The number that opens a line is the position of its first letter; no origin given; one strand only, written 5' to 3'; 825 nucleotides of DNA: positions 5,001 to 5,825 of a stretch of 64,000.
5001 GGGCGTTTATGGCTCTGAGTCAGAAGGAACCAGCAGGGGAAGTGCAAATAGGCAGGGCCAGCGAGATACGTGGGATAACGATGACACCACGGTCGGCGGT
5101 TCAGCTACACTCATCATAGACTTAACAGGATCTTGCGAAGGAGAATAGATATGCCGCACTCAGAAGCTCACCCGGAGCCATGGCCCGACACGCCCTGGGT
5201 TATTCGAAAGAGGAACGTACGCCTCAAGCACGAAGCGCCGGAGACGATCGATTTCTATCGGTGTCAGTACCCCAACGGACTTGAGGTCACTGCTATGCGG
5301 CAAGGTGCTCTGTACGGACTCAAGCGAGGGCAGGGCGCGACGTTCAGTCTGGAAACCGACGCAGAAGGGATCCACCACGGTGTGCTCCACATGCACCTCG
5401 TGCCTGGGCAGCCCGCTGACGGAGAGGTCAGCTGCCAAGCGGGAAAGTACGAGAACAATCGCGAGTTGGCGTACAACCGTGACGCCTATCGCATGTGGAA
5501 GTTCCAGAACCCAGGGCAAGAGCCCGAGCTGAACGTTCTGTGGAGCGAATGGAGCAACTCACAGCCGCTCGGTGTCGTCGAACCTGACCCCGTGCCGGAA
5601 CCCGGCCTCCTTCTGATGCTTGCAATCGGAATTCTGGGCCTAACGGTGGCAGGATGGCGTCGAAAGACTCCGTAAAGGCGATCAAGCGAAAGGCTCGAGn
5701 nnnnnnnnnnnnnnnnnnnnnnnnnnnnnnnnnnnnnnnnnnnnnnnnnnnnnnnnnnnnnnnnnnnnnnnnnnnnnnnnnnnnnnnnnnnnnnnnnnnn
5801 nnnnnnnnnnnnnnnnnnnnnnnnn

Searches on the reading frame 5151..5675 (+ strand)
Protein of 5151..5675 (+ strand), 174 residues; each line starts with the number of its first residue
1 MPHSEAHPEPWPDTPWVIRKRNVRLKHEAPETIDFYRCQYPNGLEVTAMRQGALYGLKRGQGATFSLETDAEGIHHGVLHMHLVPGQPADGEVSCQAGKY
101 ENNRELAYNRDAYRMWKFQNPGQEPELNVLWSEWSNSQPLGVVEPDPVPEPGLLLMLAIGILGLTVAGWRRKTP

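Call 35: find_homologous_proteins(query=window:5151-5675:+, max_evalue=0.01)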
Query window:5151-5675:+ (174 aa): 7 proteins with E <= 0.01 among 33 candidates.
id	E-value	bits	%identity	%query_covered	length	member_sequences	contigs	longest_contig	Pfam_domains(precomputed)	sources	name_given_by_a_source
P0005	1.2e-118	412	100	100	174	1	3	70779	PF07589.17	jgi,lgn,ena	-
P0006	7.5e-78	279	67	99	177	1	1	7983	-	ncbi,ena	-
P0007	3.0e-65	237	61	95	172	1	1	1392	-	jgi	jgi:hypothetical protein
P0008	4.0e-52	195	51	98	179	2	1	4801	-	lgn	-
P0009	1.1e-46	177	51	94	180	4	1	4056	PF07589.17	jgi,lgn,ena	-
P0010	8.0e-40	154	49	93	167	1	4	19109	-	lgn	-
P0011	2.8e-36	143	45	90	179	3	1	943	-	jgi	-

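Call 39: find_encoding_contigs(protein=P0010, flank=10000, max_places=4)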
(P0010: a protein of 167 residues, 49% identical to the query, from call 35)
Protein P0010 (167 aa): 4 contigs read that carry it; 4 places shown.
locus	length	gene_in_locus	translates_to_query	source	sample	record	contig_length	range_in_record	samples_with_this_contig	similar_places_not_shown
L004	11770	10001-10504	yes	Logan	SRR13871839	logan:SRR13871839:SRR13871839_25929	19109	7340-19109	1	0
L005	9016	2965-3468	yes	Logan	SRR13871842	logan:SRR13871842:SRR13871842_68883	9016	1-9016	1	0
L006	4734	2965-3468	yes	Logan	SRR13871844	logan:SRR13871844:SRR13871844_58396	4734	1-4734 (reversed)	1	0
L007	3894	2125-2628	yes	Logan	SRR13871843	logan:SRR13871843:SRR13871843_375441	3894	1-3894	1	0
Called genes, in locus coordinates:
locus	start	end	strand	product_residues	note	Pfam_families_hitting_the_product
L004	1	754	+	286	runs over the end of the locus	PF23977:Pam3_Gp34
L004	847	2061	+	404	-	PF05970:PIF1 (weak), PF13245:AAA_19, PF13604:AAA_30, PF01443:Viral_helicase1 (faint), PF13538:UvrD_C_2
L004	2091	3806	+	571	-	PF02867:Ribonuc_red_lgC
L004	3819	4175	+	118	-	-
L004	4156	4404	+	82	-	-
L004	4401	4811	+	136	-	PF11753:DUF3310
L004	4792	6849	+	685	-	PF00476:DNA_pol_A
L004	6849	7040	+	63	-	-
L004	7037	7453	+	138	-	-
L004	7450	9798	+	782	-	PF19263:DUF5906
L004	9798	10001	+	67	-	-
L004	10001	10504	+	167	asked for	-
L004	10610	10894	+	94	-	-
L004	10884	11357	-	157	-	PF01503:PRA-PH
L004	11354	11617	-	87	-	PF27910:Small_Trp_rich (weak)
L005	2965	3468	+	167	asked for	-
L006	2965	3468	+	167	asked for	-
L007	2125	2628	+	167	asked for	-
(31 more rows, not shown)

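Call 40: find_encoding_contigs(protein=P0006, flank=10000, max_places=4)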
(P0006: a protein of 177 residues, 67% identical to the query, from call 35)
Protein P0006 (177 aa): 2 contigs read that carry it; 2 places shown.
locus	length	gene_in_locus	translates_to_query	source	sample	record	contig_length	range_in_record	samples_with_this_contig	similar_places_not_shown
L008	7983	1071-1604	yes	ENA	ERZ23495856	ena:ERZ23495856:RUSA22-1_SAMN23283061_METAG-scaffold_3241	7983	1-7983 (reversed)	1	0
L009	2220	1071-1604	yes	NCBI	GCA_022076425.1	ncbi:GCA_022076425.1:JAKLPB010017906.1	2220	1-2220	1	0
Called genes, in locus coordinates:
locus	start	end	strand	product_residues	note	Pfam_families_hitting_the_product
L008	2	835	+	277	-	?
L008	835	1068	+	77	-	-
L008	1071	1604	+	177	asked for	-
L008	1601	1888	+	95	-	-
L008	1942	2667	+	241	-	-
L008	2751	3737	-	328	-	-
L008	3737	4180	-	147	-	-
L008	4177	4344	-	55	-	-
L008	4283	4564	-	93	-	-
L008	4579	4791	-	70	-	-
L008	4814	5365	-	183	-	PF01145:Band_7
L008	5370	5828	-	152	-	-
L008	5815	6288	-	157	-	-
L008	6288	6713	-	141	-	-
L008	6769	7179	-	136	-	-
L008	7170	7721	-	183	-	PF18757:Nmad5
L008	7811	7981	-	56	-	?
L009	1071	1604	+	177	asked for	-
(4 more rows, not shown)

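Call 42: search_protein_families(library=ncbifam, proteins=[P0005, P0006, P0007, P0008, P0009, P0010, P0011], max_evalue=1)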
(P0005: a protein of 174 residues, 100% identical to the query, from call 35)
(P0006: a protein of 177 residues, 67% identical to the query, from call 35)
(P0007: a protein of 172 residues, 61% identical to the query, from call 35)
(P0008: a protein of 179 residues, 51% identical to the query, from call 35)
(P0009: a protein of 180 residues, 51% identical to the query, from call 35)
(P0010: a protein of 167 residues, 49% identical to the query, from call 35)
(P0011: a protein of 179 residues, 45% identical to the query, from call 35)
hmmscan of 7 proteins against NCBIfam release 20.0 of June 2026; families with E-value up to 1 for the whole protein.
P0005 (174 aa): 10 families
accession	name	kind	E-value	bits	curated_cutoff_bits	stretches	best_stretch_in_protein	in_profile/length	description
NF033554.9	floc_PepA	equivalog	0.00022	21.1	80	1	147-172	236-261/261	flocculation-associated PEP-CTERM protein PepA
NF041538.1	PEP_EDSA_1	subfamily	0.0006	19.6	100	1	146-171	283-307/307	EDSAP-1 family PEP-CTERM protein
TIGR02595.1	PEP_CTERM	domain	0.0043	17.8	16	1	148-172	1-22/24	PEP-CTERM sorting domain-containing protein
NF038129.1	PEP_NF038129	equivalog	0.0065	16.3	65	1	143-171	166-193/194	NF038129 family PEP-CTERM protein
NF038125.1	PEP_CTERM_THxN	subfamily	0.01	15.4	85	1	146-168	222-243/246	THxN family PEP-CTERM protein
NF038124.1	PEP_CTERM_TLD_A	exception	0.03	13.9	100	1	147-172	210-235/235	PEP_CTERM-anchored TLD domain-containing protein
NF033947.0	PEP-cistern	hypoth_equivalog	0.065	13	60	1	140-167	165-192/195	cistern family PEP-CTERM protein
NF041927.1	Xrt_dep_XDP1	equivalog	0.076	13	125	1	144-172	215-241/242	exosortase-dependent surface protein XDP1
NF038119.1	PEP_CTERM_MHFG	equivalog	0.079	13.3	100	1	126-172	214-260/260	MHFG family PEP-CTERM protein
NF038120.1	PEP_CTERM_QFxxD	subfamily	0.093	12.6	80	1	144-166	189-211/215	NF038120 family PEP-CTERM protein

P0006 (177 aa): 5 families
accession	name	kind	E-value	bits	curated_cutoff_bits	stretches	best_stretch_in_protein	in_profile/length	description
NF038126.1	PEP_CTERM_FxDxF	subfamily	0.011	16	50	1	146-173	138-165/165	FxDxF family PEP-CTERM protein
NF038119.1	PEP_CTERM_MHFG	equivalog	0.012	16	100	1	127-174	213-260/260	MHFG family PEP-CTERM protein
TIGR02595.1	PEP_CTERM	domain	0.08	13.8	16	1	150-175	1-23/24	PEP-CTERM sorting domain-containing protein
NF038129.1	PEP_NF038129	equivalog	0.1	12.4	65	1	145-173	166-194/194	NF038129 family PEP-CTERM protein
NF038124.1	PEP_CTERM_TLD_A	exception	0.21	11.1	100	1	149-174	210-235/235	PEP_CTERM-anchored TLD domain-containing protein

P0007 (172 aa): 7 families
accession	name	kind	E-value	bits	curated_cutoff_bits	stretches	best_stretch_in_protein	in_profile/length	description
TIGR02595.1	PEP_CTERM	domain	0.0013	19.4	16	1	146-170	1-22/24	PEP-CTERM sorting domain-containing protein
NF033554.9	floc_PepA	equivalog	0.0026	17.6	80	1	145-170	236-261/261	flocculation-associated PEP-CTERM protein PepA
NF038125.1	PEP_CTERM_THxN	subfamily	0.071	12.7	85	1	144-165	222-242/246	THxN family PEP-CTERM protein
NF038129.1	PEP_NF038129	equivalog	0.083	12.7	65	1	140-169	165-193/194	NF038129 family PEP-CTERM protein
NF041538.1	PEP_EDSA_1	subfamily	0.11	12.2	100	1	144-169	283-307/307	EDSAP-1 family PEP-CTERM protein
NF033947.0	PEP-cistern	hypoth_equivalog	0.22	11.3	60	1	141-163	168-190/195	cistern family PEP-CTERM protein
NF038120.1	PEP_CTERM_QFxxD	subfamily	0.26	11.1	80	1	142-165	189-210/215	NF038120 family PEP-CTERM protein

P0008 (179 aa): 11 families
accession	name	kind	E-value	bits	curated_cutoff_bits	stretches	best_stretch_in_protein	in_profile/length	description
NF038126.1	PEP_CTERM_FxDxF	subfamily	0.0046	17.2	50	1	143-172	135-164/165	FxDxF family PEP-CTERM protein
NF033554.9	floc_PepA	equivalog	0.0072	16.1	80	1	148-173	235-260/261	flocculation-associated PEP-CTERM protein PepA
NF038124.1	PEP_CTERM_TLD_A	exception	0.0087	15.7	100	1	149-173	210-234/235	PEP_CTERM-anchored TLD domain-containing protein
NF041538.1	PEP_EDSA_1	subfamily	0.023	14.4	100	1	146-172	281-306/307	EDSAP-1 family PEP-CTERM protein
NF038125.1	PEP_CTERM_THxN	subfamily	0.038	13.5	85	1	148-170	222-243/246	THxN family PEP-CTERM protein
NF033947.0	PEP-cistern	hypoth_equivalog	0.046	13.4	60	1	144-169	167-192/195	cistern family PEP-CTERM protein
NF038120.1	PEP_CTERM_QFxxD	subfamily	0.076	12.9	80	1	143-168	186-211/215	NF038120 family PEP-CTERM protein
NF038119.1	PEP_CTERM_MHFG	equivalog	0.14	12.5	100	1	136-173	222-259/260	MHFG family PEP-CTERM protein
NF038130.1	PEP_NF038130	equivalog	0.16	11.6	60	1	124-166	242-278/283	NF038130 family PEP-CTERM protein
NF038129.1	PEP_NF038129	equivalog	0.23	11.3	65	1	145-170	166-191/194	NF038129 family PEP-CTERM protein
NF038118.1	PEP_CTERM_CCXG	equivalog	0.24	11.1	90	1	129-170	156-196/199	CCXG family PEP-CTERM protein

P0009 (180 aa): 11 families
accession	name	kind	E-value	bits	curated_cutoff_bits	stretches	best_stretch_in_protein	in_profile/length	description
NF041538.1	PEP_EDSA_1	subfamily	6.3e-06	26.1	100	1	152-177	283-307/307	EDSAP-1 family PEP-CTERM protein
NF033554.9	floc_PepA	equivalog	1.1e-05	25.4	80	1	153-178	236-261/261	flocculation-associated PEP-CTERM protein PepA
NF038125.1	PEP_CTERM_THxN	subfamily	0.00011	21.8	85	1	152-176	222-245/246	THxN family PEP-CTERM protein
NF038129.1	PEP_NF038129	equivalog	0.002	18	65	1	149-177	166-194/194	NF038129 family PEP-CTERM protein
TIGR02595.1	PEP_CTERM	domain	0.0048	17.6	16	1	154-178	1-22/24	PEP-CTERM sorting domain-containing protein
NF038126.1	PEP_CTERM_FxDxF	subfamily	0.0054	17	50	1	151-177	139-165/165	FxDxF family PEP-CTERM protein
NF038120.1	PEP_CTERM_QFxxD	subfamily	0.013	15.4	80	1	150-172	189-211/215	NF038120 family PEP-CTERM protein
NF041927.1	Xrt_dep_XDP1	equivalog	0.019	15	125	1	150-178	215-241/242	exosortase-dependent surface protein XDP1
NF038119.1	PEP_CTERM_MHFG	equivalog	0.053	13.8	100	1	138-178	220-260/260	MHFG family PEP-CTERM protein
NF033947.0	PEP-cistern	hypoth_equivalog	0.057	13.2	60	1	149-173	168-192/195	cistern family PEP-CTERM protein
NF038124.1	PEP_CTERM_TLD_A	exception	0.12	11.9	100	1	153-178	210-235/235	PEP_CTERM-anchored TLD domain-containing protein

P0010 (167 aa): 0 families

P0011 (179 aa): 1 family
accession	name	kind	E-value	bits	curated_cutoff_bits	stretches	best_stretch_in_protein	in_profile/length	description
TIGR02595.1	PEP_CTERM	domain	0.014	16.2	16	1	152-173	1-21/24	PEP-CTERM sorting domain-containing protein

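Call 45: search_dna_similar(query=P0005, collection=phages, mode=protein, max_evalue=1, max_rows=15)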
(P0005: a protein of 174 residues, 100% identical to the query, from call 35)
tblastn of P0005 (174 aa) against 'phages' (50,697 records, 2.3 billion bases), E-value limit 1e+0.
No match.

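Call 47: search_protein_families(library=phrogs, proteins=[P0005], max_evalue=0.1)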
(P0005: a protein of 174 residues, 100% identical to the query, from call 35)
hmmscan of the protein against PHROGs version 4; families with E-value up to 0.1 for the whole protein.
P0005 (174 aa): 0 families

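Call 52: find_related_loci(query=A2, collection=genome_contigs, flank=10000)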
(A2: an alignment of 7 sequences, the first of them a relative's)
Query A2 (174 aa) in genome_contigs; peptide patterns used: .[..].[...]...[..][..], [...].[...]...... (x = any residue, [..] = any of these).
301 stretches matched a pattern, but none encodes a relative of the query by tblastn (E <= 1e-3).

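Call 53: find_related_loci(query=A2, collection=viral_contigs, flank=10000)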
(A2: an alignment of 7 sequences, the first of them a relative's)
Query A2 (174 aa) in viral_contigs; peptide patterns used: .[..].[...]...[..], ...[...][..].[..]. (x = any residue, [..] = any of these).
38 stretches matched a pattern; 1 encode a relative of the query (tblastn E <= 1e-3); 1 distinct loci.
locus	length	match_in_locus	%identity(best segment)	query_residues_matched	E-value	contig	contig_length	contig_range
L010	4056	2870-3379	51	11-173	1e-45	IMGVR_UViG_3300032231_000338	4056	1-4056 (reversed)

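Call 57: search_solved_structures(query=A2, max_evalue=10)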
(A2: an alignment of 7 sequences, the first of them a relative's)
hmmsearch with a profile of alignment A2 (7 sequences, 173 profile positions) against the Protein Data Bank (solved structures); distinct sequences matched with E-value up to 10: 7.
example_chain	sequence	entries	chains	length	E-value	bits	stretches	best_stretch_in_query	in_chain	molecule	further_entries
1hrb_A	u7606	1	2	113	0.39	13.5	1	67-124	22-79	HEMERYTHRIN B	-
1i4z_A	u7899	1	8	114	0.53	13.1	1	67-125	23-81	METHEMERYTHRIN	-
1i4y_A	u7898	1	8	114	0.54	13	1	67-125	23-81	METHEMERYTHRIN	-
9nvw_L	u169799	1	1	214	0.66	12.8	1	28-80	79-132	CH35-Apex1.08 kappa chain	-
3jq0_A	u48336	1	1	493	1.1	12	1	45-95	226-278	SusD superfamily protein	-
6u9s_B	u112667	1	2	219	1.3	11.8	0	79-131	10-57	5A6 FAB Light Chain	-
6vlz_v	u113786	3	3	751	1.4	11.7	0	30-119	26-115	Elongation factor G, mitochondrial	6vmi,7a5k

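Call 62: search_protein_families(library=pfam, alignment_id=A2, max_evalue=1)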
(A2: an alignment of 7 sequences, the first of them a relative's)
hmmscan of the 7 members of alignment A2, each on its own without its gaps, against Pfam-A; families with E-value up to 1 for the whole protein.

A. member 1, P0005 (174 aa): 1 family
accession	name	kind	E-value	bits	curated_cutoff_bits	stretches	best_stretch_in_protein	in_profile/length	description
PF07589.16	PEP-CTERM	-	2.7e-05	24.5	20.7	1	147-172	1-24/24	PEP-CTERM motif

B. families by the number of members that match (of 7 scanned): 4 families
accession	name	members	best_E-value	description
PF07589.16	PEP-CTERM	6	1.2e-06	PEP-CTERM motif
PF11087.14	PRD1_DD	1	0.08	PRD1 phage membrane DNA delivery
PF20691.3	TAGT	1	0.25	TET-Associated Glycosyltransferase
PF03597.20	FixS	1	0.44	Cytochrome oxidase maturation protein cbb3-type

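Call 64: predict_structure(alignment_id=A2)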
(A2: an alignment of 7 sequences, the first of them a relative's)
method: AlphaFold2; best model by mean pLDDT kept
length: 174 residues; sequences in the alignment: 7
mean_pLDDT: 66.6   pTM: 0.52
mean pLDDT of the five models: 66.6, 66.5, 63.9, 61.6, 59.9
residues with pLDDT >= 90: 2; 70-90: 80; 50-70: 64; < 50: 28
segments of 3 or more residues with pLDDT < 50: 1-4, 7-12, 51-64
pLDDT, mean of each block of 10 residues (from residue 1): 43 55 77 77 62 37 57 74 62 79 78 88 84 68 55 65 76 54
secondary structure, 60 per line:
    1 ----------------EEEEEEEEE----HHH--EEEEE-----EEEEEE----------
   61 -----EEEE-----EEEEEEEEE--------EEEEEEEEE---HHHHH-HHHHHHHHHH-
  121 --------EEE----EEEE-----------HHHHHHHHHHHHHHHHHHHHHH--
elements in order: E17-25 E35-39 E45-50 E66-69 E75-83 E92-100 H104-108 H110-119 E129-131 E136-139 H151-172

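Call 76: search_protein_families(library=ncbifam, proteins=[L008:1942-2667:+], max_evalue=1)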
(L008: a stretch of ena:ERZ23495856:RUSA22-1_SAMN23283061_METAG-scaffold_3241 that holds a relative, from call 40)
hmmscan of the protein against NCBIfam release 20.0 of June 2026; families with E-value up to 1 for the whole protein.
L008:1942-2667:+ (241 aa): 8 families
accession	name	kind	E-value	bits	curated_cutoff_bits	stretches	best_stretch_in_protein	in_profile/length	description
NF033554.9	floc_PepA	equivalog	0.00014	21.8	80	1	118-238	159-258/261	flocculation-associated PEP-CTERM protein PepA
TIGR02595.1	PEP_CTERM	domain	0.0091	16.8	16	1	218-238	2-21/24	PEP-CTERM sorting domain-containing protein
NF041538.1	PEP_EDSA_1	subfamily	0.02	14.6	100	1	218-237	285-304/307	EDSAP-1 family PEP-CTERM protein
NF038120.1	PEP_CTERM_QFxxD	subfamily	0.024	14.5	80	1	152-234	133-210/215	NF038120 family PEP-CTERM protein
NF045507.1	transregGfcR_Halo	equivalog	0.026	14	300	1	67-134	137-203/215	transcriptional regulator GfcR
NF038125.1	PEP_CTERM_THxN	subfamily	0.03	13.9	85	1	218-236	224-242/246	THxN family PEP-CTERM protein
NF038129.1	PEP_NF038129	equivalog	0.079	12.8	65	1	216-236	170-190/194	NF038129 family PEP-CTERM protein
NF041927.1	Xrt_dep_XDP1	equivalog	0.093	12.7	125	1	218-236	220-238/242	exosortase-dependent surface protein XDP1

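Call 101: search_protein_families(library=padloc, proteins=[window:5151-5675:+], max_evalue=0.01)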
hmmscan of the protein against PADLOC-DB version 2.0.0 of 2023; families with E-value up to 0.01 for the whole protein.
window:5151-5675:+ (174 aa): 0 families
